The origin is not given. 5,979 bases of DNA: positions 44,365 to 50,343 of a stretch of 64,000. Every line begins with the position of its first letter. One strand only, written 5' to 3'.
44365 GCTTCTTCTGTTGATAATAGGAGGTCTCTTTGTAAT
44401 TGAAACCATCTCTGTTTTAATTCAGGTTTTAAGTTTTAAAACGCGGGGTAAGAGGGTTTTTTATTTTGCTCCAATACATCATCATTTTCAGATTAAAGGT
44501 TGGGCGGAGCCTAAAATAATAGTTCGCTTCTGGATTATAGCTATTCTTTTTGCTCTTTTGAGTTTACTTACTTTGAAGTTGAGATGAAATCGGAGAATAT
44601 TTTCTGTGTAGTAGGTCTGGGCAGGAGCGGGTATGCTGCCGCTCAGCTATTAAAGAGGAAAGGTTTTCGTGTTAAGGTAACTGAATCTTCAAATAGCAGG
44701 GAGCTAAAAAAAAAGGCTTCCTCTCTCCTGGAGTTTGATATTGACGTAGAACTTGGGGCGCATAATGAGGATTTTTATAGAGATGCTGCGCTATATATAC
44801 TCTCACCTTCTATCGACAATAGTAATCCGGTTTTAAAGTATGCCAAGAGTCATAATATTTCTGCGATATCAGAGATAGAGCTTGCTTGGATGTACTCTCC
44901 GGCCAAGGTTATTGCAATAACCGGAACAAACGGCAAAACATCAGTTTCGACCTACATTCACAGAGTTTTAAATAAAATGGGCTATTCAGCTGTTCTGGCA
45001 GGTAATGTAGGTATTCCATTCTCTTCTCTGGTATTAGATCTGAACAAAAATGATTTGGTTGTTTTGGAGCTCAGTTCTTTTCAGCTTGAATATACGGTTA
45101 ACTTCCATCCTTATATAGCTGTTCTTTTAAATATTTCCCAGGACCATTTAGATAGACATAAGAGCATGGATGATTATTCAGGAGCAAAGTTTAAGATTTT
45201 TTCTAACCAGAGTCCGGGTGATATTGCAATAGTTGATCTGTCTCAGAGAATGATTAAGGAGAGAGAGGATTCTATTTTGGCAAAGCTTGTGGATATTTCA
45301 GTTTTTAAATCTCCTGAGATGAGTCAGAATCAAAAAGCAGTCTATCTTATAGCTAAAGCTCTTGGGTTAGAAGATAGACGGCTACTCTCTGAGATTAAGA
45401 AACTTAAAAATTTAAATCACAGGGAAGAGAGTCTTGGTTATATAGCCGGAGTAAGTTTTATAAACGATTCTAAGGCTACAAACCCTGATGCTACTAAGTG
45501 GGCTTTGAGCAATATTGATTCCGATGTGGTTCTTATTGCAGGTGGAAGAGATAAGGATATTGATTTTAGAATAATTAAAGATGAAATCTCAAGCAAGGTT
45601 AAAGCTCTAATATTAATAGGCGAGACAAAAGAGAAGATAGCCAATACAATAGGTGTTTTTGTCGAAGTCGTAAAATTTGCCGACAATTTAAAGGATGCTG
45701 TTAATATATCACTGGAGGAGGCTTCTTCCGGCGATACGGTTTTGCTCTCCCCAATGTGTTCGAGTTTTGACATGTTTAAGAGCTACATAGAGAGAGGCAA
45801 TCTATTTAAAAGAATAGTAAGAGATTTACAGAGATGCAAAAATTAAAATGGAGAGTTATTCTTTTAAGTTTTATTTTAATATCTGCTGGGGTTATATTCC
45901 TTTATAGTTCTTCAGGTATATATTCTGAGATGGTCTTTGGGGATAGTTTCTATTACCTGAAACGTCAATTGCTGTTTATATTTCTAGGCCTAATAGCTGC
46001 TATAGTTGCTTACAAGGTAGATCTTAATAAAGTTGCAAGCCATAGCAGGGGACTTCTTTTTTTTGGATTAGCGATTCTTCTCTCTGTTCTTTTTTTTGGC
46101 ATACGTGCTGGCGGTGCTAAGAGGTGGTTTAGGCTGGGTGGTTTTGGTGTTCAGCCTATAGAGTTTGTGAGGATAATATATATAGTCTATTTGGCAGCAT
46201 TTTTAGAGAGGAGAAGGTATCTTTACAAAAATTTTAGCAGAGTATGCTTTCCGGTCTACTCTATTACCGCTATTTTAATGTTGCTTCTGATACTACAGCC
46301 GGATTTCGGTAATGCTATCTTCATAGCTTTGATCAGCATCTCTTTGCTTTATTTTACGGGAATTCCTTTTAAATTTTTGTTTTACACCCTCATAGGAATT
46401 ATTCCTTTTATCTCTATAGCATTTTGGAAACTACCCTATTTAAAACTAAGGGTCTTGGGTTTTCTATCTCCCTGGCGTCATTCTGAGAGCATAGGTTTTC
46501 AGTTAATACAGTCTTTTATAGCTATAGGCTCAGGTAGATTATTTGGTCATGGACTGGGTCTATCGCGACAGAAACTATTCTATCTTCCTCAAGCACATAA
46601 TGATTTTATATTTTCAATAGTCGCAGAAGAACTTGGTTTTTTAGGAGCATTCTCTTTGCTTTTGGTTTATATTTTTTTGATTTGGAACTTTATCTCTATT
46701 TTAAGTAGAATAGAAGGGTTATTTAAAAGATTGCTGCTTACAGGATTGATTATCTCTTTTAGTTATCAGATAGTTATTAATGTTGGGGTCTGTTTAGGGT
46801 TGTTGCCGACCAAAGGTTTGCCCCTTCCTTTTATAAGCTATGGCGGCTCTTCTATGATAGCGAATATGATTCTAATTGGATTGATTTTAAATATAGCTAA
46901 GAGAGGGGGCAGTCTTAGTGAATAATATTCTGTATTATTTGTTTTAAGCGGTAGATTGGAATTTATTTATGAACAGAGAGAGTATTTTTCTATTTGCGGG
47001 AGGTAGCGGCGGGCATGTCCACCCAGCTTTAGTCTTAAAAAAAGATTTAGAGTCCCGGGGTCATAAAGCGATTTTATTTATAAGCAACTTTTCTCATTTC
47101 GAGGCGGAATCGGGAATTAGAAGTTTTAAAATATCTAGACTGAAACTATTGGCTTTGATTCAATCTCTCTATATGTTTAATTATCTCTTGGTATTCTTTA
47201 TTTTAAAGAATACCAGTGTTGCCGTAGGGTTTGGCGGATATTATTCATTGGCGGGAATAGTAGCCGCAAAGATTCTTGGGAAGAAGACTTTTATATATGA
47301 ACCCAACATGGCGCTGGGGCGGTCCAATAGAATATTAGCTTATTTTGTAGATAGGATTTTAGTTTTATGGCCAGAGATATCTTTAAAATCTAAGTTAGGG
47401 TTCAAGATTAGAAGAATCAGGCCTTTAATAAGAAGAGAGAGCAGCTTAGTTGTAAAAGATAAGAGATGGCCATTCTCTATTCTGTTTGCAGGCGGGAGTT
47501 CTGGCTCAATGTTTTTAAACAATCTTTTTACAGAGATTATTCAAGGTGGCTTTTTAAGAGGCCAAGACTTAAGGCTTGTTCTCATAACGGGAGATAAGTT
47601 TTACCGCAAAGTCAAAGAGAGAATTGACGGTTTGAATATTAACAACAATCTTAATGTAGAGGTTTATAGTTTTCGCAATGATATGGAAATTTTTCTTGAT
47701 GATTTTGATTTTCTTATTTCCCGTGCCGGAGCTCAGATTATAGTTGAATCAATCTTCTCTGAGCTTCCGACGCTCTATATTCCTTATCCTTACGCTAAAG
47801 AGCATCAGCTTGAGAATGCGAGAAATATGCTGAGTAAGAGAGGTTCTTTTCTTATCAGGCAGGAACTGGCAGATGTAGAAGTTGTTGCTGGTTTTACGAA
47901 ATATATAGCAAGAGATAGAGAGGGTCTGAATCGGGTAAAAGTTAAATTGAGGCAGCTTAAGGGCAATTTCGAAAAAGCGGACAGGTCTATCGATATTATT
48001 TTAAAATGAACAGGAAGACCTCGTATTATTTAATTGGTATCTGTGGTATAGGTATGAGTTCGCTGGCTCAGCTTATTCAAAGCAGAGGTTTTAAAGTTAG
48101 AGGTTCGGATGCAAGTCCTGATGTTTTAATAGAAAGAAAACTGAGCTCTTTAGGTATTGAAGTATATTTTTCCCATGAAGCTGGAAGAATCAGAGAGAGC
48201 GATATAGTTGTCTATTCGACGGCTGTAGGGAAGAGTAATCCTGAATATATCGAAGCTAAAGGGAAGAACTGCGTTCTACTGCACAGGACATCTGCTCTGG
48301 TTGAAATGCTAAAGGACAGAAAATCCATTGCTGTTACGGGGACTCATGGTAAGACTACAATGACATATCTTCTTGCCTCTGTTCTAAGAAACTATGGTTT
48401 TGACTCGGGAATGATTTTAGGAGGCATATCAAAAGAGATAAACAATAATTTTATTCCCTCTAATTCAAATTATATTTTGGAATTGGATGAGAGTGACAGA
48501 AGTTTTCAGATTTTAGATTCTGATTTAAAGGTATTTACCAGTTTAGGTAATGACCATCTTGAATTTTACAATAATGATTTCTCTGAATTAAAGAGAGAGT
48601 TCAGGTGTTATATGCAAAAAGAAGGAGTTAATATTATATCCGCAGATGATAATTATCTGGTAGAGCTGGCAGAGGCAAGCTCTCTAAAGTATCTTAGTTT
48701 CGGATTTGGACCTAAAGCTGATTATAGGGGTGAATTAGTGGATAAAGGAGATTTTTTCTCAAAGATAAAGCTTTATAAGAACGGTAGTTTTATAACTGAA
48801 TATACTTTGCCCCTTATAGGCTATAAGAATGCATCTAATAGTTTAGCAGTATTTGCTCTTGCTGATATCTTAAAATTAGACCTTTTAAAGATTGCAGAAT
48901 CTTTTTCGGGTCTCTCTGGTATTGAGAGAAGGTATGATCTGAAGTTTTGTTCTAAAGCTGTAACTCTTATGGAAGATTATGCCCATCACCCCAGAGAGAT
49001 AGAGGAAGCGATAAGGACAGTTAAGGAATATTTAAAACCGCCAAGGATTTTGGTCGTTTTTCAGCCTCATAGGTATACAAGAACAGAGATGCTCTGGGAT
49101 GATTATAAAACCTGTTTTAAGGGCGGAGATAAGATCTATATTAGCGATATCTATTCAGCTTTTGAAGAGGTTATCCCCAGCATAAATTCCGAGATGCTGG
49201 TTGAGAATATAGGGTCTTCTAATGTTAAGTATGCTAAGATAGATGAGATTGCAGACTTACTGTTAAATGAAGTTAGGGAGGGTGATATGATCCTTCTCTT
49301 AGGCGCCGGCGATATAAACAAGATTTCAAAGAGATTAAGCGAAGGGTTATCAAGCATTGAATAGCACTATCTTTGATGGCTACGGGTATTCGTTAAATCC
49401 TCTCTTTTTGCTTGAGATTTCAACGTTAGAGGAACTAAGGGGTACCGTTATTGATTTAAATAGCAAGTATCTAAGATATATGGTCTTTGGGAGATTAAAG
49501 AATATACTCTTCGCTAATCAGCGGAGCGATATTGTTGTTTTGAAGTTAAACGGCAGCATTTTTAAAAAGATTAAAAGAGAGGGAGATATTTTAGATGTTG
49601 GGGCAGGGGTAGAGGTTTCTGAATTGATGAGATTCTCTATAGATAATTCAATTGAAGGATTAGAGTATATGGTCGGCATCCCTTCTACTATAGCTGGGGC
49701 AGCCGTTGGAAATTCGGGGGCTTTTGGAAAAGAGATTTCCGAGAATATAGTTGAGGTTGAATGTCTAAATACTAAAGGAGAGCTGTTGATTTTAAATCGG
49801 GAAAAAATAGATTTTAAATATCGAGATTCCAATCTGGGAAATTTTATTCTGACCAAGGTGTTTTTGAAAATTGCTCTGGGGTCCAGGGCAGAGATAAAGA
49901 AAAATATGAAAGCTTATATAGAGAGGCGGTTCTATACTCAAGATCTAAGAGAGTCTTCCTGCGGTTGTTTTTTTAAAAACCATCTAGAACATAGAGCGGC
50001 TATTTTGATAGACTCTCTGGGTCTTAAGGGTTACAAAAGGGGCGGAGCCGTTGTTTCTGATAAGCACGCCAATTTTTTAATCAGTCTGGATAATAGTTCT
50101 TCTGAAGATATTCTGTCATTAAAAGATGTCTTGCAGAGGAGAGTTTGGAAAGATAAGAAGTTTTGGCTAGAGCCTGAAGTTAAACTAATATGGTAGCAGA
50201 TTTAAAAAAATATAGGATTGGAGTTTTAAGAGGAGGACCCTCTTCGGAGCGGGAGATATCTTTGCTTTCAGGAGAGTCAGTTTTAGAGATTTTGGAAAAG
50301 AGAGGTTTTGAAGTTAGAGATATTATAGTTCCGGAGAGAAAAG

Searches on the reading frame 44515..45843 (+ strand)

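Call 47: search_protein_families(library=pfam, proteins=[window:44515-45843:+], max_evalue=0.00001)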
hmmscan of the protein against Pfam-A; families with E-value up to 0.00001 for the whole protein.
window:44515-45843:+ (443 aa): 3 families
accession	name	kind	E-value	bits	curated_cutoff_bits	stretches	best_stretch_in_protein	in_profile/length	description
PF08245.18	Mur_ligase_M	-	5.8e-26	92.1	24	1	135-251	1-132/200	Mur ligase middle domain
PF02875.26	Mur_ligase_C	-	1.5e-13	52.2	28.4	1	303-413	2-125/127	Mur ligase, glutamate ligase domain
PF21799.2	MurD-like_N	-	5.9e-10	39.7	27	1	31-118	4-87/88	Mur ligase MurD-like, N-terminal domain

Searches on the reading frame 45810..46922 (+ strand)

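Call 47: search_protein_families(library=pfam, proteins=[window:45810-46922:+], max_evalue=0.00001)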
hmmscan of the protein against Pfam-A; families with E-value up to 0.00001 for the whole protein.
window:45810-46922:+ (371 aa): 1 family
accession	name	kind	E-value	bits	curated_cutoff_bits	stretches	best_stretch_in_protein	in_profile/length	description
PF01098.24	FTSW_RODA_SPOVE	-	5.9e-94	315.4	26.4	1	17-364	5-352/356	Cell cycle protein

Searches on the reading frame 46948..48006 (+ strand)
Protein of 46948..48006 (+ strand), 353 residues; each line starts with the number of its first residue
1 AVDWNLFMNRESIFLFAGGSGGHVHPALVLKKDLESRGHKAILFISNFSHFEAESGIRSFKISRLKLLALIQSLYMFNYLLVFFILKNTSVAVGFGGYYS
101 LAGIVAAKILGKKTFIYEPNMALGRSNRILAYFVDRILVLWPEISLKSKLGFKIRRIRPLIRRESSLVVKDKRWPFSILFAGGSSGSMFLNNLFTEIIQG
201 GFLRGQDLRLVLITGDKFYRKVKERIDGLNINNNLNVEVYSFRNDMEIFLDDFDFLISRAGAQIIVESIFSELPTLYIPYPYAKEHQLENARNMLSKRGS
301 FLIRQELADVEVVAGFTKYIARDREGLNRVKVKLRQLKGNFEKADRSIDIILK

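Call 47: search_protein_families(library=pfam, proteins=[window:46948-48006:+], max_evalue=0.00001)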
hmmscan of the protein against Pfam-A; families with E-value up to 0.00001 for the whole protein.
window:46948-48006:+ (353 aa): 2 families
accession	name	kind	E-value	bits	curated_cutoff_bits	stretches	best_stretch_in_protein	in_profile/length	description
PF04101.22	Glyco_tran_28_C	-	1.1e-20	74.8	22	1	178-312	2-132/166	Glycosyltransferase family 28 C-terminal domain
PF03033.26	Glyco_transf_28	-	1.3e-14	54.9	26.2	1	13-138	1-138/139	Glycosyltransferase family 28 N-terminal domain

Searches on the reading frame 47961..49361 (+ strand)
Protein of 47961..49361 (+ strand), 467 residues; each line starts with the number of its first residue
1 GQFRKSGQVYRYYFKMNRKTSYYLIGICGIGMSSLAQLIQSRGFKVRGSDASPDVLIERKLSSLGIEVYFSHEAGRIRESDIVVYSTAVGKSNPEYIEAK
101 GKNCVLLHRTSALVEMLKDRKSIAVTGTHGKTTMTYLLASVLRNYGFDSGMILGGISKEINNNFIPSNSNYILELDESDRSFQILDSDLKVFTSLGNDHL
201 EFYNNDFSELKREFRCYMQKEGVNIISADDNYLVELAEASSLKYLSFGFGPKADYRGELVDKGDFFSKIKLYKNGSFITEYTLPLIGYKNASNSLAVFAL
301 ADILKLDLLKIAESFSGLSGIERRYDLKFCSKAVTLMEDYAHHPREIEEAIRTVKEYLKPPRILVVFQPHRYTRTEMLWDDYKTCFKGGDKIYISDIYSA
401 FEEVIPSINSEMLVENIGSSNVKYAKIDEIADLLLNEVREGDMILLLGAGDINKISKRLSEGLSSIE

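Call 47: search_protein_families(library=pfam, proteins=[window:47961-49361:+], max_evalue=0.00001)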
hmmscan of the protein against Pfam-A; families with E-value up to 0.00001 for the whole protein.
window:47961-49361:+ (467 aa): 3 families
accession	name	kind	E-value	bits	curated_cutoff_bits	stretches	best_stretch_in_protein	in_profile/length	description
PF08245.18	Mur_ligase_M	-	3.3e-20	73.3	24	1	125-301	1-200/200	Mur ligase middle domain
PF01225.30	Mur_ligase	-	1e-18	67.9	21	1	22-119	2-93/95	Mur ligase family, catalytic domain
PF02875.26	Mur_ligase_C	-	3.9e-12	47.5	28.4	1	331-450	9-127/127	Mur ligase, glutamate ligase domain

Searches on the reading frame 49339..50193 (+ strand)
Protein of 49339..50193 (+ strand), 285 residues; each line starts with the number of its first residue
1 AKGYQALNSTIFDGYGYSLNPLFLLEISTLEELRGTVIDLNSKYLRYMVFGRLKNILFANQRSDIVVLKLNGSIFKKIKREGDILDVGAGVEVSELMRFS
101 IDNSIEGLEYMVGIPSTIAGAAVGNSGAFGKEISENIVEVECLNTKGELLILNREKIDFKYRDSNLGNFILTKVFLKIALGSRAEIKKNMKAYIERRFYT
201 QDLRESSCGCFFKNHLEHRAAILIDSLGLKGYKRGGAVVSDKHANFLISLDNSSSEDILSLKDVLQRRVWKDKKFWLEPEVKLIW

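Call 47: search_protein_families(library=pfam, proteins=[window:49339-50193:+], max_evalue=0.00001)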
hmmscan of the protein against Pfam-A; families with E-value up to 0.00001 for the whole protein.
window:49339-50193:+ (285 aa): 2 families
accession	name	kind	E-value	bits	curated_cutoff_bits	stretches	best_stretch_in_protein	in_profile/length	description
PF02873.21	MurB_C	-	4.5e-26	91.4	27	1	185-284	1-99/99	UDP-N-acetylenolpyruvoylglucosamine reductase, C-terminal domain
PF01565.28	FAD_binding_4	-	1.1e-12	48.3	26.4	1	23-151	3-137/139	FAD binding domain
